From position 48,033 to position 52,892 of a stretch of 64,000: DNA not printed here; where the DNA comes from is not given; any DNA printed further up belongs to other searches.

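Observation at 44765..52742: VirB10 and an inserted neighbour each carry ~1000 aa of a 17-residue 'DG-x-VVD-xx-GNVIG' repeat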

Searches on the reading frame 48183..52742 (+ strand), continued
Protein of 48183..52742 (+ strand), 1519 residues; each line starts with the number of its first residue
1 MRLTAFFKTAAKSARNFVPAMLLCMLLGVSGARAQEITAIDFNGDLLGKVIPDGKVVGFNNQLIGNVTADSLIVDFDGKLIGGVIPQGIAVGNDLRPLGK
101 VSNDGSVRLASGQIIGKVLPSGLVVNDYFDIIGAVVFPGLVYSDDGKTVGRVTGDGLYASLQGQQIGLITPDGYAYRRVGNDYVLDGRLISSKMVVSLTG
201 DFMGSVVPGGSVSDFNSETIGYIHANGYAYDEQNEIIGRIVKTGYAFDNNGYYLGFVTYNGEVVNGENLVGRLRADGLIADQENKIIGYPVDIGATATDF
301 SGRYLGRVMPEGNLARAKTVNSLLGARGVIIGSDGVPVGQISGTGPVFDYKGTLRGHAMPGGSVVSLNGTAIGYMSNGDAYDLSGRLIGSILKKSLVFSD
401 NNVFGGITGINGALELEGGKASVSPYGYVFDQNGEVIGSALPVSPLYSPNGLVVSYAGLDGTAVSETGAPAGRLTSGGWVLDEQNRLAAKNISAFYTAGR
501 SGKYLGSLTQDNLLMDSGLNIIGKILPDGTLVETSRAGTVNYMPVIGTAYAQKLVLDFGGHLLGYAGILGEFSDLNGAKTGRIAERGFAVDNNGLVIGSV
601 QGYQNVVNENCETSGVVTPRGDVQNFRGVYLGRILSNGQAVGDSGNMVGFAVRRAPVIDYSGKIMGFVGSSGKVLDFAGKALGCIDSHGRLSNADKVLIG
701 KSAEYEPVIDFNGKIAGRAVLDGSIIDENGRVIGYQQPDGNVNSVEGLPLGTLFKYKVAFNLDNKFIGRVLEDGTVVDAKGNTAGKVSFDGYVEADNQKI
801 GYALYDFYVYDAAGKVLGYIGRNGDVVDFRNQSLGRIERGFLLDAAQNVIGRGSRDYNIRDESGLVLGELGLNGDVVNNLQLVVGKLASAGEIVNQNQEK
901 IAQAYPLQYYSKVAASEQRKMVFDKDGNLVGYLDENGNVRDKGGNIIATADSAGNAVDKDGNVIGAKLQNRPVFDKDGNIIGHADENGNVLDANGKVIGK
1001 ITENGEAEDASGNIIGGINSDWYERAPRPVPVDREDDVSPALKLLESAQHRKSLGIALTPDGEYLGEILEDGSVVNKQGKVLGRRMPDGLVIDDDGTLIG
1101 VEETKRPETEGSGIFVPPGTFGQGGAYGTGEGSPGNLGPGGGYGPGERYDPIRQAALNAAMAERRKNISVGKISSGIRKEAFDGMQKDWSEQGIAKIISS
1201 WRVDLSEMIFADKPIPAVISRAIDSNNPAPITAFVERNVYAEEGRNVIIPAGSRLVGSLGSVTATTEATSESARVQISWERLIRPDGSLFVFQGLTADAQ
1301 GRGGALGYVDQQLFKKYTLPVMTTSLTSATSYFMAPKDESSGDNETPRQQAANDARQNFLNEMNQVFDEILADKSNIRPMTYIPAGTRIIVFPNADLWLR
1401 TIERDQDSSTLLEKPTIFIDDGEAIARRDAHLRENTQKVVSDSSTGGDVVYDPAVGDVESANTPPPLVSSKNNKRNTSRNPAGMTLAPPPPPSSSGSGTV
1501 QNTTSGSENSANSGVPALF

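Call 16: find_encoding_contigs(protein=P0060, flank=10000, max_places=2)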
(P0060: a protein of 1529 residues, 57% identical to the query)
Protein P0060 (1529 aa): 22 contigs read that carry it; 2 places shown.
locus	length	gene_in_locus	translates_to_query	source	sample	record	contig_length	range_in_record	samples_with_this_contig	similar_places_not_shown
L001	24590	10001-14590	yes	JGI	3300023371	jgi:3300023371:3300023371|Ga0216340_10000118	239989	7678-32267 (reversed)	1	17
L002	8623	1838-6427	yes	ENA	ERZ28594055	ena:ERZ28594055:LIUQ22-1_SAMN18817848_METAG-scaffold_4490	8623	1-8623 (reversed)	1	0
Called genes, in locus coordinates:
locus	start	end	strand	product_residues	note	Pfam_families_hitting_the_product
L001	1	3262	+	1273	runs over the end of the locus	-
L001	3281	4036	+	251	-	PF04335:VirB8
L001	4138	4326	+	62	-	-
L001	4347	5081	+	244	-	PF04335:VirB8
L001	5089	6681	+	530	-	PF03524:CagX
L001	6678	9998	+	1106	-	-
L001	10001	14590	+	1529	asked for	PF12396:DUF3659 (faint), PF21784:Bflower (faint), PF21785:Bflower_2 (weak), PF03743:TrbI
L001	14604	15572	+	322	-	PF00437:T2SSE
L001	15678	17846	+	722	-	-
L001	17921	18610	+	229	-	-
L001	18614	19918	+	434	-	-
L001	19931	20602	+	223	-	-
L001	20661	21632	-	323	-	PF01381:HTH_3, PF12844:HTH_19 (faint), PF13443:HTH_26 (faint), PF13560:HTH_31, PF01381:HTH_3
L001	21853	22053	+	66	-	-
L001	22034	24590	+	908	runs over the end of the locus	-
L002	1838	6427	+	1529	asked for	PF12396:DUF3659 (faint), PF21784:Bflower (faint), PF21785:Bflower_2 (weak), PF03743:TrbI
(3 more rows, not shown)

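Call 17: find_encoding_contigs(protein=P0067, flank=10000, max_places=2)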
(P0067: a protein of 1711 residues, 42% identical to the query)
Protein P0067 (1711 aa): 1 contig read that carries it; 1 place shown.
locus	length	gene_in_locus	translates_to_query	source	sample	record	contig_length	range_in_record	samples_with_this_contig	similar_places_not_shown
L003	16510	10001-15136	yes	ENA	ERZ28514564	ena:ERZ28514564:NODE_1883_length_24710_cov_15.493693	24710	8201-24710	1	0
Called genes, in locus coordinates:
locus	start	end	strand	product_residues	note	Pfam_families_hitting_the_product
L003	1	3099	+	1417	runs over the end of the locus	-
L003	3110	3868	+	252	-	PF04335:VirB8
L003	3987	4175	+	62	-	-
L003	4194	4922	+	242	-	PF04335:VirB8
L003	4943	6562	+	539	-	PF03524:CagX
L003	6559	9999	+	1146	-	-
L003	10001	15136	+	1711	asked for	PF12396:DUF3659 (faint), PF21784:Bflower (faint), PF21785:Bflower_2, PF03743:TrbI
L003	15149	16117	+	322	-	PF00437:T2SSE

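Call 19: find_related_loci(query=A1, collection=genome_contigs, flank=10000)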
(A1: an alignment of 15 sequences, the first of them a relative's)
Query A1 (1519 aa) in genome_contigs; peptide patterns used: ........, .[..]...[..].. (x = any residue, [..] = any of these).
252 stretches matched a pattern; 162 encode a relative of the query (tblastn E <= 1e-3); the best 80 are kept; 79 distinct loci.
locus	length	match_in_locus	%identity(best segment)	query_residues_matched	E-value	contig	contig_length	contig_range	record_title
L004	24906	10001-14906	74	1-1472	0e+0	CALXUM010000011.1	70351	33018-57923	MAG: uncultured Alphaproteobacteria bacterium isolate BRZ_CT__bin98 genome assembly, contig: BRZ_CT__NODE_657_length_703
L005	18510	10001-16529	67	11-1519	0e+0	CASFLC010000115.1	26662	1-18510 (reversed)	uncultured proteobacterium isolate SI.A99.metabat-bins.196 genome assembly, contig: SI.A99.metabat-bins.196.fa_k141_3482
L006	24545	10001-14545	66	1-1519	0e+0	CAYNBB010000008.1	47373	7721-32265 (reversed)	MAG TPA_asm: uncultured Azospirillaceae bacterium isolate SRP225648_co1_885 genome assembly, contig: NODE_1333_length_47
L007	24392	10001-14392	67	7-1474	0e+0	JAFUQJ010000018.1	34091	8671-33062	MAG: Alphaproteobacteria bacterium isolate RGIG4730 Roe_deer_Rectum.Co__c179762, whole genome shotgun sequence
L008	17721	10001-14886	66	1-1478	0e+0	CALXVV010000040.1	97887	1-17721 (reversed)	MAG: uncultured Alphaproteobacteria bacterium isolate E04__bin378 genome assembly, contig: E04__k127_2986412, whole geno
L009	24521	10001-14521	67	7-1519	0e+0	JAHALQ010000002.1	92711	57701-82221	MAG: Proteobacteria bacterium isolate L3_072_000M1_dasL3_072_000M1_concoct_80 L3_072_000M1_scaffold_121, whole genome sh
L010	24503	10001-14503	64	8-1519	0e+0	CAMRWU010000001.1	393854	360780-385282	MAG TPA_asm: uncultured proteobacterium isolate SRR13573577_bin.13_metawrap_v1.3_MAG genome assembly, contig: NODE.1_len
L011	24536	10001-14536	63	1-1519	0e+0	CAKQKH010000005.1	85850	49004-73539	MAG: uncultured Alphaproteobacteria bacterium isolate REFINED_METABAT215_TOP10_CONTIGS_1500_ASSEMBLY_K77_MERGED__Hadza_M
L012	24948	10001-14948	67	2-1477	0e+0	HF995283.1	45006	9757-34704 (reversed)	Proteobacteria bacterium CAG:495 genomic scaffold, scf64, whole genome shotgun sequence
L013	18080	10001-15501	64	8-1471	0e+0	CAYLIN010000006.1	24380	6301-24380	MAG TPA_asm: uncultured Azospirillaceae bacterium isolate SRP199465_co2_209 genome assembly, contig: NODE_5578_length_24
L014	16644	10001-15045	62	1-1519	0e+0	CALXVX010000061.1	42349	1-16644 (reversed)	MAG: uncultured Alphaproteobacteria bacterium isolate E21__bin46 genome assembly, contig: E21__k127_2757639, whole genom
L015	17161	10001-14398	63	6-1482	0e+0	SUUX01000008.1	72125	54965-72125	MAG: Alphaproteobacteria bacterium isolate SIG57 NODE_8999_length_72125_cov_7.043946, whole genome shotgun sequence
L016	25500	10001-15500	61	6-1487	0e+0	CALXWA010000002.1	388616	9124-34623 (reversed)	MAG: uncultured Alphaproteobacteria bacterium isolate BRZ_FL__bin18 genome assembly, contig: BRZ_FL__NODE_19_length_3886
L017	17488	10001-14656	59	20-1519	0e+0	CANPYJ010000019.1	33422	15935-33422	MAG: uncultured Alphaproteobacteria bacterium isolate Lapin-004__bin38 genome assembly, contig: Lapin-004__NODE_1530_len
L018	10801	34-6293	59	18-1519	0e+0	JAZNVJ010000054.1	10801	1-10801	MAG: Alphaproteobacteria bacterium isolate T1900044790_TS20190256.MAGScoT_cleanbin_000026 SGB_2645_k141_1621453, whole g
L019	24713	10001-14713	57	3-1519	0e+0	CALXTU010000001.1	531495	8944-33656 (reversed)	MAG: uncultured Alphaproteobacteria bacterium isolate BRZ_PK__bin103 genome assembly, contig: BRZ_PK__NODE_2_length_5314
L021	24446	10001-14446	67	35-1519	0e+0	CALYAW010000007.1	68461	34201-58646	MAG: uncultured Alphaproteobacteria bacterium isolate BRZ_DM__bin108 genome assembly, contig: BRZ_DM__NODE_631_length_68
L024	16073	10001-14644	56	5-1519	0e+0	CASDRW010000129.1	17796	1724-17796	uncultured proteobacterium isolate SI.B40.metabat-bins.148 genome assembly, contig: SI.B40.metabat-bins.148.fa_k141_3973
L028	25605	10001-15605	66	1-1519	0e+0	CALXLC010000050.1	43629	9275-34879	MAG: uncultured Alphaproteobacteria bacterium isolate E27__bin196 genome assembly, contig: E27__k127_1115690, whole geno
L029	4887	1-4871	55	12-1519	0e+0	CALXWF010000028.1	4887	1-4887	MAG: uncultured Alphaproteobacteria bacterium isolate E19__bin150 genome assembly, contig: E19__k127_10097168, whole gen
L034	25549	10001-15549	50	1-1519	0e+0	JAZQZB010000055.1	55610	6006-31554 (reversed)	MAG: Alphaproteobacteria bacterium isolate T1900045158_TC20190152.MAGScoT_cleanbin_000010 SGB_5000_k141_2342367, whole g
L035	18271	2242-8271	51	12-1519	0e+0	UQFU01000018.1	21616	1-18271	uncultured Alphaproteobacteria bacterium isolate UMGS241 genome assembly, contig: NODE_1049_length_21616_cov_5.106303, w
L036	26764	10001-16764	51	24-1519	0e+0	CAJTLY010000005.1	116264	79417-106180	MAG TPA_asm: uncultured Alphaproteobacteria bacterium isolate MGBC103387 genome assembly, contig: MGBC103387.5, whole ge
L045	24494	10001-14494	66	17-1519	0e+0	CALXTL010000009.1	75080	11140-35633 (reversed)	MAG: uncultured Alphaproteobacteria bacterium isolate BRZ_KN__bin99 genome assembly, contig: BRZ_KN__NODE_359_length_750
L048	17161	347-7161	47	17-1519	0e+0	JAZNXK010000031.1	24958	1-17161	MAG: Alphaproteobacteria bacterium isolate T1900044779_TS20190245.MAGScoT_cleanbin_000006 SGB_2539_k141_1344455, whole g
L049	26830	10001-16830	52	11-1519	0e+0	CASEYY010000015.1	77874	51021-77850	uncultured proteobacterium isolate SI.O72.metabat-bins.143 genome assembly, contig: SI.O72.metabat-bins.143.fa_k141_1670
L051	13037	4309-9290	63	12-1519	0e+0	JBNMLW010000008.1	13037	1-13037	MAG: Alphaproteobacteria bacterium isolate CM_BacCAZ1100.7 k141_134697_length_13037_cov_10.0000, whole genome shotgun se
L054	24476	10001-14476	63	20-1519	0e+0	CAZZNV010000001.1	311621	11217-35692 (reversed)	MAG TPA_asm: uncultured Azospirillaceae bacterium isolate SRP199465_co1_58 genome assembly, contig: NODE_14_length_31162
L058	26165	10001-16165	43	7-1519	0e+0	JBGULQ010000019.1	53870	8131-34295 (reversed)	MAG: Alphaproteobacteria bacterium isolate ruminal_MAG_253 ruminal_MAG_253_contig_0019, whole genome shotgun sequence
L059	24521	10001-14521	60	14-1519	0e+0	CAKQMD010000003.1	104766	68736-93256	MAG: uncultured Alphaproteobacteria bacterium isolate REFINED_METABAT215_TOP10_CONTIGS_1500_ASSEMBLY_K77_MERGED__Nepal_M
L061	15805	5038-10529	66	2-1519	0e+0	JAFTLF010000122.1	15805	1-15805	MAG: Alphaproteobacteria bacterium isolate RGIG3920 Roe_deer_Cecum-3__c566046, whole genome shotgun sequence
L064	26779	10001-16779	44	24-1519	0e+0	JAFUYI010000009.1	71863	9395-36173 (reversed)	MAG: Alphaproteobacteria bacterium isolate RGIG4937 Roe_deer_Rumen-3__c1872, whole genome shotgun sequence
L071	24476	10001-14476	63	12-1519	0e+0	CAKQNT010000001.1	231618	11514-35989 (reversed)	MAG: uncultured Alphaproteobacteria bacterium isolate REFINED_METABAT215_TOP10_CONTIGS_1500_ASSEMBLY_K77_MERGED__Hadza_M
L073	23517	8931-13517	65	1-1519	0e+0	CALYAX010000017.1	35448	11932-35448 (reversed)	MAG: uncultured Alphaproteobacteria bacterium isolate BRZ_DH__bin41 genome assembly, contig: BRZ_DH__NODE_1127_length_35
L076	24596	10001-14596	63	15-1519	0e+0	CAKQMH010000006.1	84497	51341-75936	MAG: uncultured Alphaproteobacteria bacterium isolate REFINED_METABAT215_TOP10_CONTIGS_1500_ASSEMBLY_K77_MERGED__Hadza_M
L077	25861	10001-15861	51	11-1519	0e+0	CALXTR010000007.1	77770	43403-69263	MAG: uncultured Alphaproteobacteria bacterium isolate BRZ_CI__bin121 genome assembly, contig: BRZ_CI__NODE_556_length_77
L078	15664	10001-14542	66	2-1519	0e+0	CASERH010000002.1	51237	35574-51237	uncultured proteobacterium isolate O27_L1_392392_idba_bin.56 genome assembly, contig: O27_L1_392392_idba_bin.56.fa_scaff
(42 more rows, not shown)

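Call 60: search_protein_families(library=ncbifam, proteins=[window:48183-52739:+], max_evalue=0.01)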
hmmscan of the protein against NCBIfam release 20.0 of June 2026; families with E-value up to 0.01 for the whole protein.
window:48183-52739:+ (1519 aa): 4 families
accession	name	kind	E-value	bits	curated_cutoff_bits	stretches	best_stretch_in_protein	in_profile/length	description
NF038092.1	T4SS_ComB10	equivalog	1.1e-32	113.2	300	1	1202-1401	17-213/225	DNA type IV secretion system protein ComB10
NF038091.1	T4SS_VirB10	equivalog_domain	1.6e-29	102.9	220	1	1208-1402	10-194/197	type IV secretion system protein VirB10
NF010405.0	PRK13831.1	subfamily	8.7e-15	54.6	386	1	1215-1398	251-426/433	IncP-type conjugal transfer protein TrbI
NF010429.0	PRK13855.1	equivalog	0.00063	19.1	374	1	1214-1326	187-294/377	type IV secretion system protein VirB10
